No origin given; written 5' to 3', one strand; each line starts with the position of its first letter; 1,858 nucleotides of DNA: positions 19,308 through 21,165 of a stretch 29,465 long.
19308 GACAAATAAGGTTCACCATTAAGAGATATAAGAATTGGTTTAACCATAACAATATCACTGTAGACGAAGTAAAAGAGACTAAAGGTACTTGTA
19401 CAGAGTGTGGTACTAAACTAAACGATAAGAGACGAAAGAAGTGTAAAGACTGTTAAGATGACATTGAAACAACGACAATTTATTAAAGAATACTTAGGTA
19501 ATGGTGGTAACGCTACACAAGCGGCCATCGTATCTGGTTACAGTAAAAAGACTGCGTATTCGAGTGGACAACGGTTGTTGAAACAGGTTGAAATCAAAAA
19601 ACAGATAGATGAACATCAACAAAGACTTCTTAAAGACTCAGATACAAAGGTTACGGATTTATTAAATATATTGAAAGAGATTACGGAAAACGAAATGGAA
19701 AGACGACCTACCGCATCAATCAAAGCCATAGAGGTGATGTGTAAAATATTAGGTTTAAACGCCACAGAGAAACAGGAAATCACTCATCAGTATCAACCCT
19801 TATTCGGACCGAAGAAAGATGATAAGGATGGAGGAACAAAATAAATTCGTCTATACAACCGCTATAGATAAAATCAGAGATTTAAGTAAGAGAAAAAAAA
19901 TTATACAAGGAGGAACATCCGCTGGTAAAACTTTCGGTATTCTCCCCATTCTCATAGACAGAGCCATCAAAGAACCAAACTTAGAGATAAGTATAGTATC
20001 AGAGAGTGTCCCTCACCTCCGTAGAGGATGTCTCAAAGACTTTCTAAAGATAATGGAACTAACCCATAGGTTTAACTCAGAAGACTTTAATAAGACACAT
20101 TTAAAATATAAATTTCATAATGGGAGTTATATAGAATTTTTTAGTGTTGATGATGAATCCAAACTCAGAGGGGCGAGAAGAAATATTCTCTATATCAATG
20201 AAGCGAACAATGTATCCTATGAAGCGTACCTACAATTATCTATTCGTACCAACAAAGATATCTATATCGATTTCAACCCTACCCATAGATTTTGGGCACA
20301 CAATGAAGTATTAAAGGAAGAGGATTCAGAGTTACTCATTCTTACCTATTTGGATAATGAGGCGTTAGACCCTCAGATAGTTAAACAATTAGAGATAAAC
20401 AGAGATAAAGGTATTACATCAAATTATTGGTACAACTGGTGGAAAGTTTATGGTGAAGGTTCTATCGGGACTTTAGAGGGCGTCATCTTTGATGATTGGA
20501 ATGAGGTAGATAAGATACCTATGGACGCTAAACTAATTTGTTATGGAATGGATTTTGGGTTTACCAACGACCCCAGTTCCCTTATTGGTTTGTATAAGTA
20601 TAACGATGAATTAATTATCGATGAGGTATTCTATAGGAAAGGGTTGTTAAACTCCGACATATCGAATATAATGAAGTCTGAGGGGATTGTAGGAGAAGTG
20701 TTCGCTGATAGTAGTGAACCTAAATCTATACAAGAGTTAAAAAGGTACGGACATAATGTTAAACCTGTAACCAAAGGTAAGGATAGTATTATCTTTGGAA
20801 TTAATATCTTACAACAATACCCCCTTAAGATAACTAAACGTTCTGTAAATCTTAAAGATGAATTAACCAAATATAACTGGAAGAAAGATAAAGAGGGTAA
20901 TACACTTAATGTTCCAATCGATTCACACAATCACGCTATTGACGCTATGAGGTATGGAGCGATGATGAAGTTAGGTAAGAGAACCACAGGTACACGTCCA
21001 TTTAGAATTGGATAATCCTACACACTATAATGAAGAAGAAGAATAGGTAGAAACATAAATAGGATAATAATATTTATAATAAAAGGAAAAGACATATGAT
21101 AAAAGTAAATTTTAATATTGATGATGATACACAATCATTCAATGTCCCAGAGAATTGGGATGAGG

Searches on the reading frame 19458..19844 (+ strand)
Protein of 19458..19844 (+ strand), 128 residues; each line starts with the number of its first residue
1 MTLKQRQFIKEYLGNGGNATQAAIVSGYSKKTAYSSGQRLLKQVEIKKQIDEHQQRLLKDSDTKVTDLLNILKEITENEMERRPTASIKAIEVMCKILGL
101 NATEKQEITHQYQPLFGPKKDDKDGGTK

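Call 8: search_protein_families(library=pfam, proteins=[window:19458-19844:+], max_evalue=0.1)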
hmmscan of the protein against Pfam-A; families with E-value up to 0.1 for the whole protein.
window:19458-19844:+ (128 aa): 2 families
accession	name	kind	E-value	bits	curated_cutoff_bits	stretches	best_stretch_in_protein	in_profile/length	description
PF03592.21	Terminase_2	-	4.2e-21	76.5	26.1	1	1-81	1-80/141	Terminase small subunit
PF02274.22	ADI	-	0.039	13.4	22.8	1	40-107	3-74/377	Arginine deiminase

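Call 9: search_protein_families(library=phrogs, proteins=[window:19458-19844:+], max_evalue=0.01)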
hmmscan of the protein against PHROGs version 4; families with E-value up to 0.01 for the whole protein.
window:19458-19844:+ (128 aa): 5 families
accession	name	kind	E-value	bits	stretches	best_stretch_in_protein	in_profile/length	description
phrog_51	-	head and packaging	2.1e-22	81.1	1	1-102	89-215/261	terminase small subunit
phrog_17390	-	unknown function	1e-19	71.1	1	1-60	3-61/69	-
phrog_641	-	head and packaging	1e-09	40.1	1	1-66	3-67/162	terminase small subunit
phrog_5334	-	head and packaging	6.3e-09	37.2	1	4-112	20-126/162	terminase small subunit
phrog_2606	-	head and packaging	1e-08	35.9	1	2-70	90-158/310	terminase small subunit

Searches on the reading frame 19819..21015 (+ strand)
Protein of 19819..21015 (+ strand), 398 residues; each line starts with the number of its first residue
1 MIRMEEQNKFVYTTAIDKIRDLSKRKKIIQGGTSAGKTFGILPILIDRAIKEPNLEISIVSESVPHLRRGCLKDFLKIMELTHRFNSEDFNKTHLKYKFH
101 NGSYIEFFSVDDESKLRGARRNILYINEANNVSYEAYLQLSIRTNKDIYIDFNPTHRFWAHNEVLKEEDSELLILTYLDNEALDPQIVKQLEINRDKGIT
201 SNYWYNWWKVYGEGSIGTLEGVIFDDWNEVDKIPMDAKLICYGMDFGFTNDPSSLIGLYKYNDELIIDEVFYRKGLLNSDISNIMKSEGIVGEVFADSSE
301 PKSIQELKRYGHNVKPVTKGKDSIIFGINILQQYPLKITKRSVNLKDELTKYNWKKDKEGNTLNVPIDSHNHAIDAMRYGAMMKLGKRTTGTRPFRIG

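Call 8: search_protein_families(library=pfam, proteins=[window:19819-21015:+], max_evalue=0.1)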
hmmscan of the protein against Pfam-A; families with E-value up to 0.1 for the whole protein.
window:19819-21015:+ (398 aa): 4 families
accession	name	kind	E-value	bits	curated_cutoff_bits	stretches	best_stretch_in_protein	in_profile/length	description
PF17288.8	Terminase_3C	-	2.2e-16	61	26.7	1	245-379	1-151/155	Terminase RNAseH like domain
PF04466.19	Terminase_3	-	4.8e-13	49.5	23.2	1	25-195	3-187/201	Phage terminase large subunit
PF03237.21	Terminase_6N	-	3.8e-05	23.9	22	1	29-147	2-123/215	Terminase large subunit, T4likevirus-type, N-terminal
PF17726.7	DpnI_C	-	0.079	13.6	23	0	171-199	31-59/70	Dam-replacing HTH domain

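Call 9: search_protein_families(library=phrogs, proteins=[window:19819-21015:+], max_evalue=0.01)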
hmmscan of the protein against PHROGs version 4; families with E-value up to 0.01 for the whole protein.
window:19819-21015:+ (398 aa): 7 families
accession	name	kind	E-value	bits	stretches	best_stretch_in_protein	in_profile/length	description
phrog_5653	-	head and packaging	4.1e-35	122.3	1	216-390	3-186/199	terminase large subunit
phrog_2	-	head and packaging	4.8e-33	115.9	1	20-388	275-596/807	terminase large subunit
phrog_6672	-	head and packaging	4.9e-32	111.5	1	262-387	4-132/145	terminase large subunit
phrog_3717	-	head and packaging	8.2e-13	49.4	1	18-256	17-268/277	terminase large subunit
phrog_979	-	head and packaging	8.7e-11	42.2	1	24-160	166-310/642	terminase large subunit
phrog_18557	-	head and packaging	2.4e-06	28.6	1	318-389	5-77/88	terminase large subunit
phrog_10250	-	head and packaging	4e-06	27.7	1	209-380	11-211/228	terminase large subunit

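Call 17: find_related_loci(query=window:19819-21015:+, collection=viral_contigs, flank=10000)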
Query window:19819-21015:+ (398 aa) in viral_contigs; peptide patterns used: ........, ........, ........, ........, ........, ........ (x = any residue, [..] = any of these).
87 stretches matched a pattern; 60 encode a relative of the query (tblastn E <= 1e-3); 60 distinct loci.
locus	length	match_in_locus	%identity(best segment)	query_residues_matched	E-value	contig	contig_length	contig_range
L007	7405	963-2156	99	1-398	0e+0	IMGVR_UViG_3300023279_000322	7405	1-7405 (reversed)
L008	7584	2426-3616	94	2-398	0e+0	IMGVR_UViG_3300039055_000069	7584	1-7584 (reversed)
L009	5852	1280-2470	94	2-398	0e+0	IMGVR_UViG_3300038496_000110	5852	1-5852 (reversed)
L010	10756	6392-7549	60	7-391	2e-156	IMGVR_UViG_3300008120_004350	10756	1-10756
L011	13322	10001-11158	60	7-391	2e-156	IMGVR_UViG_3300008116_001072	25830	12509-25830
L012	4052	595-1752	60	7-391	2e-161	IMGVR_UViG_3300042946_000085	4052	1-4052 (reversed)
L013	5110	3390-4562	60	5-391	5e-158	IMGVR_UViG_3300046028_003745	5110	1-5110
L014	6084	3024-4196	60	5-391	1e-156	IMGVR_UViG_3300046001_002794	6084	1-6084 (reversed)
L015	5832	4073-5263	58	10-391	5e-157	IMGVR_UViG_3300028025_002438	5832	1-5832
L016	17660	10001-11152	61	10-391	1e-155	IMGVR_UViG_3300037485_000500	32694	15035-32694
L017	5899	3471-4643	60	5-391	1e-156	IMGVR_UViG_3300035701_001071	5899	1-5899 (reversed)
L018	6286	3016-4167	61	10-391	9e-156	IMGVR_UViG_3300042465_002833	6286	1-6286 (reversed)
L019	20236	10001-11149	60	10-391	7e-155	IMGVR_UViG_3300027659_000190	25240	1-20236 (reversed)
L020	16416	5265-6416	61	10-391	3e-154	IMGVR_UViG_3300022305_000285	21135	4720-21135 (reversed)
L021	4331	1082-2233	60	10-391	1e-155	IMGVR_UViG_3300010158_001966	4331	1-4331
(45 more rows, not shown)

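Call 74: search_dna_similar(query=window:19819-21015:+, collection=phages, mode=protein, max_rows=15, max_evalue=0.00001)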
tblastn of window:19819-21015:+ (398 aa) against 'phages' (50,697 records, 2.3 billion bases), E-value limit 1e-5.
Records with a match: 1278; places in all: 1284; records where one place covers at least 80% of the query: 759.
Best place of each record, by identity: <60% 1278.
By first word of the organism name: Staphylococcus 149; Streptococcus 139; Salmonella 132; Bacteroides 97; Enterococcus 88; Flavobacterium 75; Clostridium 53; Bacillus 45; Klebsiella 45; Acinetobacter 43; and 68 more.
By host as written in the record: - 153; Staphylococcus aureus 39; Clostridium sporogenes ATCC-15579 30; Flavobacterium sp. LMO9 27; Enterococcus faecalis 27; Klebsiella pneumoniae 26; Acinetobacter baumannii 20; Flavobacterium sp. LMO6 19; and 475 more.
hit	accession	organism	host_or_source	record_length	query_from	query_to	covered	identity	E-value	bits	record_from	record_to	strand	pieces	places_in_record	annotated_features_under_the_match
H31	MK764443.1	Flavobacterium phage FPSV-S2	Flavobacterium psychrophilum F482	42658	10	392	96%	54.7%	1e-132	424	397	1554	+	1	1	terminase large subunit protein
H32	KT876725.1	Flavobacterium phage FpV9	Flavobacterium psychrophilum 950106-1/1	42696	10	392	96%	54.7%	1e-132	424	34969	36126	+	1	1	terminase large subunit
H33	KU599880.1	Flavobacterium phage Fpv5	Flavobacterium psychrophilum 950106-1/1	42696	10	392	96%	54.7%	1e-132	424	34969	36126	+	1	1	terminase large subunit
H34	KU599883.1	Flavobacterium phage Fpv8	Flavobacterium psychrophilum 950106-1/1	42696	10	392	96%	54.7%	1e-132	424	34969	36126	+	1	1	terminase large subunit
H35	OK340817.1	Flavobacterium phage FpV9-1.2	Flavobacterium psychrophilum 020612-2/1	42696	10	392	96%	54.7%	1e-132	424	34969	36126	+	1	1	record has no annotation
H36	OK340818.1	Flavobacterium phage FpV9-1.3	Flavobacterium psychrophilum 020612-2/1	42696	10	392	96%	54.7%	1e-132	424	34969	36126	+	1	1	record has no annotation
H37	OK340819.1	Flavobacterium phage FpV9-2.1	Flavobacterium psychrophilum 020612-2/1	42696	10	392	96%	54.7%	1e-132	424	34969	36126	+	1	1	record has no annotation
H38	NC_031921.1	Flavobacterium phage Fpv5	Flavobacterium psychrophilum 950106-1/1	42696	10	392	96%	54.7%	1e-132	424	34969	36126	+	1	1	terminase large subunit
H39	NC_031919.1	Flavobacterium phage Fpv8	Flavobacterium psychrophilum 950106-1/1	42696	10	392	96%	54.7%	1e-132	424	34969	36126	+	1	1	terminase large subunit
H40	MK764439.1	Flavobacterium phage FPSV-D22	Flavobacterium psychrophilum FPS-D5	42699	10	392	96%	54.7%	1e-132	424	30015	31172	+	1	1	terminase large subunit protein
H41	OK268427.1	Flavobacterium phage FPSV-S20A3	Flavobacterium psychrophilum FPS-F15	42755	10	392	96%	54.7%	1e-132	424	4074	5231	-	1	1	record has no annotation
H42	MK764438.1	Flavobacterium phage FPSV-D19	Flavobacterium psychrophilum FPS-D10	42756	10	392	96%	54.7%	1e-132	424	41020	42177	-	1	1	terminase large subunit protein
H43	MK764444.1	Flavobacterium phage FPSV-S3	Flavobacterium psychrophilum 305-4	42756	10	392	96%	54.7%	1e-132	424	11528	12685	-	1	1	terminase large subunit protein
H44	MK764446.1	Flavobacterium phage FPSV-S18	Flavobacterium psychrophilum FPS-S7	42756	10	392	96%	54.7%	1e-132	424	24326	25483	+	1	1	terminase large subunit protein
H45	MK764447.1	Flavobacterium phage FPSV-S20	Flavobacterium psychrophilum FPS-S30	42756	10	392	96%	54.7%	1e-132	424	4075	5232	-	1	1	terminase large subunit protein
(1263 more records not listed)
